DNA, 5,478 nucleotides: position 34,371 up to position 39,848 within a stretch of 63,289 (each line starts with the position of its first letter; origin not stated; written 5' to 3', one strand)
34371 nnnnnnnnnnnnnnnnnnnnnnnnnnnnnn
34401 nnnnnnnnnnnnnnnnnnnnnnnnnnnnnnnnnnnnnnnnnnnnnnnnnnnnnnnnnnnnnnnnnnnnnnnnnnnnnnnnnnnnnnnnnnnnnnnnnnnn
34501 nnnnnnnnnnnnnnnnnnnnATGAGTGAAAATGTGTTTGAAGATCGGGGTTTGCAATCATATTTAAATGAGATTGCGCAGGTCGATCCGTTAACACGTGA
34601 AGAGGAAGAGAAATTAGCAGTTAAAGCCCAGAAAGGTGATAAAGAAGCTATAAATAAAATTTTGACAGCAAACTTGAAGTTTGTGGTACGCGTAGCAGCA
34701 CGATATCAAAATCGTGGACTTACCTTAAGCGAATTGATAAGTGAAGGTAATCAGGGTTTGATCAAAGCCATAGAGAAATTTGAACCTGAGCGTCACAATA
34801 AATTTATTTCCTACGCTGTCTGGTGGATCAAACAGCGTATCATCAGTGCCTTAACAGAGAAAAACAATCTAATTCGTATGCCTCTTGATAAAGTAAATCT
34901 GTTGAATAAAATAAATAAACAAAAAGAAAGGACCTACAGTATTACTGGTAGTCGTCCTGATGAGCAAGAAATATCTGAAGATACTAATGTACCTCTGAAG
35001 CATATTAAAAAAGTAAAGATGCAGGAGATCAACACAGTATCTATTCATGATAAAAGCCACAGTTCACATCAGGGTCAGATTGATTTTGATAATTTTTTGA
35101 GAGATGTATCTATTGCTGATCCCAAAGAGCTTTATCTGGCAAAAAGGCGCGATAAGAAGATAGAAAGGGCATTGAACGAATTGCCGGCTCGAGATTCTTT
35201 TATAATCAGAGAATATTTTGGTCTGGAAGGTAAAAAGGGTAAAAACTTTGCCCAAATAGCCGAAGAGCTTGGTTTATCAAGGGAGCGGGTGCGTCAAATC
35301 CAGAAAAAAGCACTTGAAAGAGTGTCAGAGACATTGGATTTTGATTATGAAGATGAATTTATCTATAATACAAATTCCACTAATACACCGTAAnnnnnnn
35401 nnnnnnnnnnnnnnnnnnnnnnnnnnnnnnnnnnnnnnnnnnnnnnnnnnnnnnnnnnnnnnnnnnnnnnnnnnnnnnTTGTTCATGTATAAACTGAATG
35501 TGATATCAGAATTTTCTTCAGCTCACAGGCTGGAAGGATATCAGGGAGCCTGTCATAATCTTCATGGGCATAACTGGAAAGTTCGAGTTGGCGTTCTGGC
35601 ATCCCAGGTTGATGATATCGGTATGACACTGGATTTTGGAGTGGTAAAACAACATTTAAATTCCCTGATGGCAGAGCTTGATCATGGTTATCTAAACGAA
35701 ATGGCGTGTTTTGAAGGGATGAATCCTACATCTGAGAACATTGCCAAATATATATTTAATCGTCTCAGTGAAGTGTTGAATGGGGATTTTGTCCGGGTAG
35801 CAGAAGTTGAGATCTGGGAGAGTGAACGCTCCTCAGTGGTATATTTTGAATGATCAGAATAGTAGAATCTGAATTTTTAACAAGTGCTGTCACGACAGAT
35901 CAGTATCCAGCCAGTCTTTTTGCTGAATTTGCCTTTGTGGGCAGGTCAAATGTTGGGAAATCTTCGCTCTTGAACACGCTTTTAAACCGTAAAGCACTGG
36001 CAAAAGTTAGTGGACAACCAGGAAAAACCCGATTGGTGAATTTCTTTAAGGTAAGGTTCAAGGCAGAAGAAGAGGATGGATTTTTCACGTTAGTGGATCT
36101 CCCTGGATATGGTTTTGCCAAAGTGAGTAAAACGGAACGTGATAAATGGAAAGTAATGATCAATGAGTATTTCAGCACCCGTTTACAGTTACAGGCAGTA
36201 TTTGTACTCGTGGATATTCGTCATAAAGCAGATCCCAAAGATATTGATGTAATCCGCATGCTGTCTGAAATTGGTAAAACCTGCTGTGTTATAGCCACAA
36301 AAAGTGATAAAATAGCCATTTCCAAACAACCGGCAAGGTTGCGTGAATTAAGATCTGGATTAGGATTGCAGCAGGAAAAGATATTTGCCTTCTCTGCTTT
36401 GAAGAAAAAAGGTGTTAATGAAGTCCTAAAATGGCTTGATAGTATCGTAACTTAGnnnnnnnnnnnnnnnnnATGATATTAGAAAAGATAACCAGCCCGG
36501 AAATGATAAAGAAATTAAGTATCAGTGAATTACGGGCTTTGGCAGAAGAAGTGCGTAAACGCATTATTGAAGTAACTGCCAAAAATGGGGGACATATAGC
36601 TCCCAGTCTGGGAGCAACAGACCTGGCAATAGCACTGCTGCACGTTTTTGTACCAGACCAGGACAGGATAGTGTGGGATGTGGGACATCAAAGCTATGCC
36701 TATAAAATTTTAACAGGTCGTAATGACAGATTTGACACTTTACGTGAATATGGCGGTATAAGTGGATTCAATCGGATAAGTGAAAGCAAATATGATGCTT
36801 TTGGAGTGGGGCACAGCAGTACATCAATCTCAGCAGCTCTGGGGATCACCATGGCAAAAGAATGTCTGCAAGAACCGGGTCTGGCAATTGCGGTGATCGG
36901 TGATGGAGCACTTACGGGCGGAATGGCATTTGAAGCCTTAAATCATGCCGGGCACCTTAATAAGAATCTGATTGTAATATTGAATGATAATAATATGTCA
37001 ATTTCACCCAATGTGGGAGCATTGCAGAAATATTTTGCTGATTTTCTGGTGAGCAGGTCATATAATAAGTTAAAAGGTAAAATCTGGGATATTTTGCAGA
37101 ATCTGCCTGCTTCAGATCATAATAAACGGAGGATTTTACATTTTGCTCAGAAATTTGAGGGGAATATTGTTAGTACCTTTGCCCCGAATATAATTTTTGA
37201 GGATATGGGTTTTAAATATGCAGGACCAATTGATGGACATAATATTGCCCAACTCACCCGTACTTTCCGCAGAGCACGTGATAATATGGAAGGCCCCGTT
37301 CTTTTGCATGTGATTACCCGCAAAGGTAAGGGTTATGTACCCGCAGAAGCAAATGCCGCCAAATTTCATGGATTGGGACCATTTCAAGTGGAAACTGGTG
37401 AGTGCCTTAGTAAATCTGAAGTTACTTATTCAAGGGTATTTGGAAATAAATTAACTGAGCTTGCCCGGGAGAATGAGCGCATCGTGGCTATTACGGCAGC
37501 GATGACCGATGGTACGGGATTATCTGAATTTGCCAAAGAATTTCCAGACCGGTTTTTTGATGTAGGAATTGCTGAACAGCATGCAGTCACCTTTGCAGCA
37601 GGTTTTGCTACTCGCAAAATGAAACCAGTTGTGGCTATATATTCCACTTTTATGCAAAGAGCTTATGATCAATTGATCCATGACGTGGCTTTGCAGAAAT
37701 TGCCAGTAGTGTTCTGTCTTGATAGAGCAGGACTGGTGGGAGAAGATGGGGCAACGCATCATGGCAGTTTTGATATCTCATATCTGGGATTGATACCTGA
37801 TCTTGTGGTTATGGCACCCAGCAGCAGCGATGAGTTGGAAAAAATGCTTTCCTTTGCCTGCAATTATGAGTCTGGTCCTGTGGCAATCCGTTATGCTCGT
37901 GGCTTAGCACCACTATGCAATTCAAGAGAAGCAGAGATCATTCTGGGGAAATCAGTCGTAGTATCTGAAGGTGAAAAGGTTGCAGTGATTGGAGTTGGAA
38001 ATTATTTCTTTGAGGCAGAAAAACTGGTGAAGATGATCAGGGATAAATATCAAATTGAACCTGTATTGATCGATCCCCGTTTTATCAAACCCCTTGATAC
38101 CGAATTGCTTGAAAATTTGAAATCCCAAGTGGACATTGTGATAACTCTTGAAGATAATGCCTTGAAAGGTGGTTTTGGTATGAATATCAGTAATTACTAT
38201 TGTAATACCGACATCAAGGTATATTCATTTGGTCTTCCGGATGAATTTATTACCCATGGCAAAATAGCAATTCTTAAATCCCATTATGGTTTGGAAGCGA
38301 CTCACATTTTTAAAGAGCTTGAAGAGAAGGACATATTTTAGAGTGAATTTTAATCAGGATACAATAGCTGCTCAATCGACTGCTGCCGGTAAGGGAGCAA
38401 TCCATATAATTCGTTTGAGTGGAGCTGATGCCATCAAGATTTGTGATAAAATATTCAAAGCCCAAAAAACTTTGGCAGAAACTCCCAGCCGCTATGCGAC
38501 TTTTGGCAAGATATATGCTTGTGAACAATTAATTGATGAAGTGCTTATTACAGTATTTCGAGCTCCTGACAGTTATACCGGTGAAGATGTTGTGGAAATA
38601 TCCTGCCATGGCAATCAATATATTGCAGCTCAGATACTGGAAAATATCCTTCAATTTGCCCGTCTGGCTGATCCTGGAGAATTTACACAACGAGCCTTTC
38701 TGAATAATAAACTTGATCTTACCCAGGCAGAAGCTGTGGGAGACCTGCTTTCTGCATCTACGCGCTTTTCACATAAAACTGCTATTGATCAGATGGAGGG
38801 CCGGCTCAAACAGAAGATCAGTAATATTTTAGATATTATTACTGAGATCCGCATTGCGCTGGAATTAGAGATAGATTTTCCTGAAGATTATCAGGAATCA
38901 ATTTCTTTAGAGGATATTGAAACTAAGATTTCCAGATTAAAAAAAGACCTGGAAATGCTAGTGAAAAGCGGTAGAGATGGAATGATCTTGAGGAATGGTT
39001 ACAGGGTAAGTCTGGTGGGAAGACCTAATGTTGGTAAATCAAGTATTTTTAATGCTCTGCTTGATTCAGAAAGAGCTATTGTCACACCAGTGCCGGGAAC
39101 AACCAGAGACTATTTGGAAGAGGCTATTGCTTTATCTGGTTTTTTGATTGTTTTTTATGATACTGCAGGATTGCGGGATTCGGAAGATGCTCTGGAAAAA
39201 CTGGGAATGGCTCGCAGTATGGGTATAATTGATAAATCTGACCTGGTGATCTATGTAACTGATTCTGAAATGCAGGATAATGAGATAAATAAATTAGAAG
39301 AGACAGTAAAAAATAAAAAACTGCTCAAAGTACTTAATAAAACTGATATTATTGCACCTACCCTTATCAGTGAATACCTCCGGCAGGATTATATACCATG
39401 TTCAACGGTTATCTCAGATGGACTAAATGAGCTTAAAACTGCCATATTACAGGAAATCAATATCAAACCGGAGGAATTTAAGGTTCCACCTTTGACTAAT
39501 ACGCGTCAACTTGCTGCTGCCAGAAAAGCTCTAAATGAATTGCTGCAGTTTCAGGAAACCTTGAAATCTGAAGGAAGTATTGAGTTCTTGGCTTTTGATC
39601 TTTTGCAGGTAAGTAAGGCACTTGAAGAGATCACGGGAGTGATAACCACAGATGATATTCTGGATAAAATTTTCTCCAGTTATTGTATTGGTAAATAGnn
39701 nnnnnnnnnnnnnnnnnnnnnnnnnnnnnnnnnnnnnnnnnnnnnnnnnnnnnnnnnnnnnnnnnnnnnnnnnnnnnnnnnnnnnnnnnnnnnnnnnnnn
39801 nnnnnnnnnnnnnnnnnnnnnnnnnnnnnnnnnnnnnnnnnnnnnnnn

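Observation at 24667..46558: Two REC-PP2C-HATPase paralogs with reciprocally dead catalytic domains (split partner-switch)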

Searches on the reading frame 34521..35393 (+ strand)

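Call 8: search_protein_families(library=pfam, proteins=[window:34521-35393:+], max_evalue=0.001)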
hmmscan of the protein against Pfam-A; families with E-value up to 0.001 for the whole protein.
window:34521-35393:+ (290 aa): 6 families
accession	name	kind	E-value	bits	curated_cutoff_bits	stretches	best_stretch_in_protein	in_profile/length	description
PF04542.20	Sigma70_r2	-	1.8e-17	63.3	24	1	49-114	3-68/71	Sigma-70 region 2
PF04545.22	Sigma70_r4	-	1.6e-15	56.7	24.1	1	217-268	1-48/50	Sigma-70, region 4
PF00140.25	Sigma70_r1_2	-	5.4e-09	36.3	22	1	11-42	3-34/34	Sigma-70 factor, region 1.2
PF04539.22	Sigma70_r3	-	2.2e-08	34.5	25.3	0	127-202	2-75/78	Sigma-70 region 3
PF16509.11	KORA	-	0.00029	21.4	26.7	0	239-270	29-60/84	TrfB plasmid transcriptional repressor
PF08281.18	Sigma70_r4_2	-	0.00071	19.6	25.7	0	213-265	3-51/54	Sigma-70, region 4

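Call 34: search_protein_families(library=ncbifam, proteins=[window:34521-35393:+], max_evalue=0.001)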
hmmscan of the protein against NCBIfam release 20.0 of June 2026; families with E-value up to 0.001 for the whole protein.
window:34521-35393:+ (290 aa): 58 families (the best 25 are shown)
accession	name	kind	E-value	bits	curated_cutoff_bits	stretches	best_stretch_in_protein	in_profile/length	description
TIGR02394.1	rpoS_proteo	equivalog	2e-59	201.5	378.7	1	10-273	14-275/285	RNA polymerase sigma factor RpoS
NF004207.0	PRK05657.1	equivalog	9.7e-55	186.2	394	1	11-273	58-318/329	RNA polymerase sigma factor RpoS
TIGR02393.1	RpoD_Cterm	equivalog_domain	1.9e-54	184.8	354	1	43-270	1-226/238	RNA polymerase sigma factor RpoD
TIGR02997.1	Sig70-cyanoRpoD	subfamily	4.5e-54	183.7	384.5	1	41-267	73-296/298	RNA polymerase sigma factor, RpoD/SigA family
NF041931.2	MzaA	equivalog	1.9e-49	169.2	800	1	25-268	459-701/726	MZA anti-phage system associated sigma-70 family RNA polymerase sigma factor MzaA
NF006666.0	PRK09210.1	equivalog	1.3e-47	162.9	572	1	8-268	98-356/370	RNA polymerase sigma factor RpoD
NF005920.0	PRK07921.1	subfamily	5.6e-47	160.3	464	1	19-269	68-315/328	RNA polymerase sigma factor SigB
NF004208.0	PRK05658.1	equivalog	9.9e-47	160.2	555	1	37-268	387-616/631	RNA polymerase sigma factor RpoD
TIGR02392.1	rpoH_proteo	equivalog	7.9e-44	150.3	323.1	1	10-272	2-268/270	RNA polymerase sigma factor RpoH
NF005785.0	PRK07598.1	equivalog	5.5e-43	147.4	554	1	21-268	158-398/415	RNA polymerase sigma factor SigC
NF004565.0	PRK05901.2-3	equivalog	1.3e-42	146.3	484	1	24-280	232-498/501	RNA polymerase sigma factor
NF005143.0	PRK06596.1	subfamily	2.8e-42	145.1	241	1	7-272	12-281/285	RNA polymerase factor sigma-32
NF004561.0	PRK05901.1-3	equivalog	9.8e-41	140.4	582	1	20-266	278-521/537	RNA polymerase sigma factor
NF004562.0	PRK05901.1-4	equivalog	4.2e-40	137.8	779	1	41-268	315-540/571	RNA polymerase sigma factor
NF004564.0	PRK05901.2-2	equivalog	4.7e-39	134.4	617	1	27-269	229-480/500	RNA polymerase sigma factor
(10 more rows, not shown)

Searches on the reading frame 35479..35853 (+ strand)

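Call 8: search_protein_families(library=pfam, proteins=[window:35479-35853:+], max_evalue=0.001)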
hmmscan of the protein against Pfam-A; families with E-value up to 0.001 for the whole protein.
window:35479-35853:+ (124 aa): 1 family
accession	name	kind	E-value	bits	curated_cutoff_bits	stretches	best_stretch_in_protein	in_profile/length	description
PF01242.24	PTPS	-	8.7e-38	129.4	22.4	1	6-123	2-119/121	6-pyruvoyl tetrahydropterin synthase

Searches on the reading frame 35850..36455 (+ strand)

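Call 8: search_protein_families(library=pfam, proteins=[window:35850-36455:+], max_evalue=0.001)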
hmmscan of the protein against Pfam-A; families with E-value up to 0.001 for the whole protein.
window:35850-36455:+ (201 aa): 7 families
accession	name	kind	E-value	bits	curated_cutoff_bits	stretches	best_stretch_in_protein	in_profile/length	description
PF01926.29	MMR_HSR1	-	2e-20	73.4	21.9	1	27-151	2-113/113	50S ribosome-binding GTPase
PF02421.24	FeoB_N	-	2.7e-10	40.4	27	1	27-194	3-154/156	Ferrous iron transport protein B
PF00350.29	Dynamin_N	-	5.3e-06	27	27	0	28-55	2-29/168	Dynamin family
PF00009.33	GTP_EFTU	-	1.6e-05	25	26.5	0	113-199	92-185/188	Elongation factor Tu GTP binding domain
PF03193.22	RsgA_GTPase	-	4.1e-05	23.9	30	0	28-56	110-140/174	RsgA GTPase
PF00735.24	Septin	-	7.2e-05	22.6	26.2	0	29-105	9-87/280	Septin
PF13175.12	AAA_15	-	0.00011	22.3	32.1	1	28-151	27-117/374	AAA ATPase domain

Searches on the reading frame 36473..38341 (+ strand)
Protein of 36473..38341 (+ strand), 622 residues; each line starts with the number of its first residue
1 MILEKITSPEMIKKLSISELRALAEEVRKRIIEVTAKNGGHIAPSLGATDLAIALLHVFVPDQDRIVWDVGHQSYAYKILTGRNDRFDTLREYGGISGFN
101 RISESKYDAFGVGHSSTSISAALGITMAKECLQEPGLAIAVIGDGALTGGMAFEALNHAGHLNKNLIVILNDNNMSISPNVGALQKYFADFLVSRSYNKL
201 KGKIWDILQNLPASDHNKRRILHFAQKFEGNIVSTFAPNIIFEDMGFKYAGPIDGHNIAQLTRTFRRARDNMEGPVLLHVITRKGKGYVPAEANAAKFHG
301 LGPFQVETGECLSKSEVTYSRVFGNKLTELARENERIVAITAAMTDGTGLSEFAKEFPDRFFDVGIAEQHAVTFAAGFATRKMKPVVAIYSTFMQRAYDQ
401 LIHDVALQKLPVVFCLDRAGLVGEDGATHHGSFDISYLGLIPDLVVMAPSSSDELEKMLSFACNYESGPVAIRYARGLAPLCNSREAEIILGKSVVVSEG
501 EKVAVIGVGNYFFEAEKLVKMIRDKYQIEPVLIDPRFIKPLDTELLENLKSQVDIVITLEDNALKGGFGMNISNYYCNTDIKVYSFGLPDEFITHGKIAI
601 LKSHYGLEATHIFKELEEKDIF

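Call 8: search_protein_families(library=pfam, proteins=[window:36473-38341:+], max_evalue=0.001)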
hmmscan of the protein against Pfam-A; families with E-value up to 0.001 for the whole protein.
window:36473-38341:+ (622 aa): 6 families
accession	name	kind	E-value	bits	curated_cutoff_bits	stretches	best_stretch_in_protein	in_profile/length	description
PF13292.11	DXP_synthase_N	-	2.4e-110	368.6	21.2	1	3-282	1-274/274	1-deoxy-D-xylulose-5-phosphate synthase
PF02779.29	Transket_pyr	-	2.3e-48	164.6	27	1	316-479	2-172/174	Transketolase, pyrimidine binding domain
PF02780.25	Transketolase_C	-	2e-20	73.4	25.9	1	492-612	1-124/124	Transketolase, C-terminal domain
PF00456.26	Transketolase_N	-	3.9e-09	36.4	22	1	33-210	16-213/334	Transketolase, thiamine diphosphate binding domain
PF02775.26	TPP_enzyme_C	-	7.4e-06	26.3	21.9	1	109-175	24-84/151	Thiamine pyrophosphate enzyme, C-terminal TPP binding domain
PF00676.26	E1_dh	-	8.2e-06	25.4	22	1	116-178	104-166/300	Dehydrogenase E1 component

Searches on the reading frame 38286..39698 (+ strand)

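Call 8: search_protein_families(library=pfam, proteins=[window:38286-39698:+], max_evalue=0.001)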
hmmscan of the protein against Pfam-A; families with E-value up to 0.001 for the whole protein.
window:38286-39698:+ (470 aa): 5 families
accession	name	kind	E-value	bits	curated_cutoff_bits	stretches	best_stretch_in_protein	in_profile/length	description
PF12631.12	MnmE_helical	-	2.6e-46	158.9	40.1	1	145-467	1-211/211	MnmE helical domain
PF10396.14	TrmE_N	-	6e-41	139.8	29.8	1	26-142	1-117/117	GTP-binding protein TrmE N-terminus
PF01926.29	MMR_HSR1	-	9.2e-25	87.4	21.9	1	240-352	1-113/113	50S ribosome-binding GTPase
PF02421.24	FeoB_N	-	6.7e-09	35.9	27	1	240-357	2-119/156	Ferrous iron transport protein B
PF00350.29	Dynamin_N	-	0.00047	20.7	27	0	242-273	2-33/168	Dynamin family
